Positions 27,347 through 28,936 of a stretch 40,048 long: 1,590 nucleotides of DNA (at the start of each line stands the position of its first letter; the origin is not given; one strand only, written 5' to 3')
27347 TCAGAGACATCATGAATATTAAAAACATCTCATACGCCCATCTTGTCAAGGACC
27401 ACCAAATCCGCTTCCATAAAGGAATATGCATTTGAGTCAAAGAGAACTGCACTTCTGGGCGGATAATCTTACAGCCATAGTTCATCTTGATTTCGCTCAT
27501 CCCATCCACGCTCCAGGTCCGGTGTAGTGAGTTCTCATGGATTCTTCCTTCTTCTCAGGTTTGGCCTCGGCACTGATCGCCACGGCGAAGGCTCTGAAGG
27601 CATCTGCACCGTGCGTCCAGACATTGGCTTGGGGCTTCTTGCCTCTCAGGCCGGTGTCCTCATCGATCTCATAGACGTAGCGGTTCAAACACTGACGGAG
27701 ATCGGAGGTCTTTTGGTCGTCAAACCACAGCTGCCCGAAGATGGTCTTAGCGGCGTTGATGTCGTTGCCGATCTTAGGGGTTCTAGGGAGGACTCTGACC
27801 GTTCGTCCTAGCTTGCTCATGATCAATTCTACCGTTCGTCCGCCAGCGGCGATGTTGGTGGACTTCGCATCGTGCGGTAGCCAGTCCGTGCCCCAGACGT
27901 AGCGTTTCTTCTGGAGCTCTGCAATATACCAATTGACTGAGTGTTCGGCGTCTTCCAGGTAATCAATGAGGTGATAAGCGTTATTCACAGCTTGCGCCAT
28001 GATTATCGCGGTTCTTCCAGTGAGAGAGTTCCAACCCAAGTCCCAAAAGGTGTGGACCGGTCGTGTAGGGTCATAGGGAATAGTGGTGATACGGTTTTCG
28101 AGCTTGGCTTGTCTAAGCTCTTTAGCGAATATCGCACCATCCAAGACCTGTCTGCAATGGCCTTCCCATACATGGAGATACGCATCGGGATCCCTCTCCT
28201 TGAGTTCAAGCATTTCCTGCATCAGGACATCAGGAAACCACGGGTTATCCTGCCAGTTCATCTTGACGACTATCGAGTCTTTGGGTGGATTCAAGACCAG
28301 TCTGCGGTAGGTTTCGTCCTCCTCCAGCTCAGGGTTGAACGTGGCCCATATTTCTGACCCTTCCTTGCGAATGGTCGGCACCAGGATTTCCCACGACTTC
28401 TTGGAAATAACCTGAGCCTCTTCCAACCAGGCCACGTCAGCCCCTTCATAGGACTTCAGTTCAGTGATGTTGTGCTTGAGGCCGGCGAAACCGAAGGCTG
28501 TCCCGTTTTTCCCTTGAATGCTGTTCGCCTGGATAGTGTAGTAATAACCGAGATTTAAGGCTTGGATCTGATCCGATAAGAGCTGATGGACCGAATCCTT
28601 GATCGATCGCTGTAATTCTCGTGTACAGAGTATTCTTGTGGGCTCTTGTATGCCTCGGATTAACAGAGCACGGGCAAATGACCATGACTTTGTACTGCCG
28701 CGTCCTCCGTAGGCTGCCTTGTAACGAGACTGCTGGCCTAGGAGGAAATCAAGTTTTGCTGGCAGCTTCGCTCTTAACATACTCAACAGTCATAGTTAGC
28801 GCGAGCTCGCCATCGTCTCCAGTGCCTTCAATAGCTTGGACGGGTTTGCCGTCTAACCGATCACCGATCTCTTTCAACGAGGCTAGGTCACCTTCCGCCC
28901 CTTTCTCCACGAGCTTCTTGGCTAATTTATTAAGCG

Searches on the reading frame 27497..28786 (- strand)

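Call 4: search_protein_families(library=phrogs, proteins=[window:27497-28786:-], max_evalue=0.01)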
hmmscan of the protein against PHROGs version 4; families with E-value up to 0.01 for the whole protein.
window:27497-28786:- (429 aa): 5 families
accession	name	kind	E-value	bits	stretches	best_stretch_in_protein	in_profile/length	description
phrog_3717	-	head and packaging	1.1e-67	229.5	1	4-224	7-236/277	terminase large subunit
phrog_2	-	head and packaging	1e-39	138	1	12-411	271-596/807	terminase large subunit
phrog_2472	-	unknown function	2.6e-25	90.5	1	211-421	111-324/324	-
phrog_979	-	head and packaging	2.2e-05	24.4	1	27-154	173-306/642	terminase large subunit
phrog_8711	-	head and packaging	2.8e-05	25.1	1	18-81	23-87/89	terminase large subunit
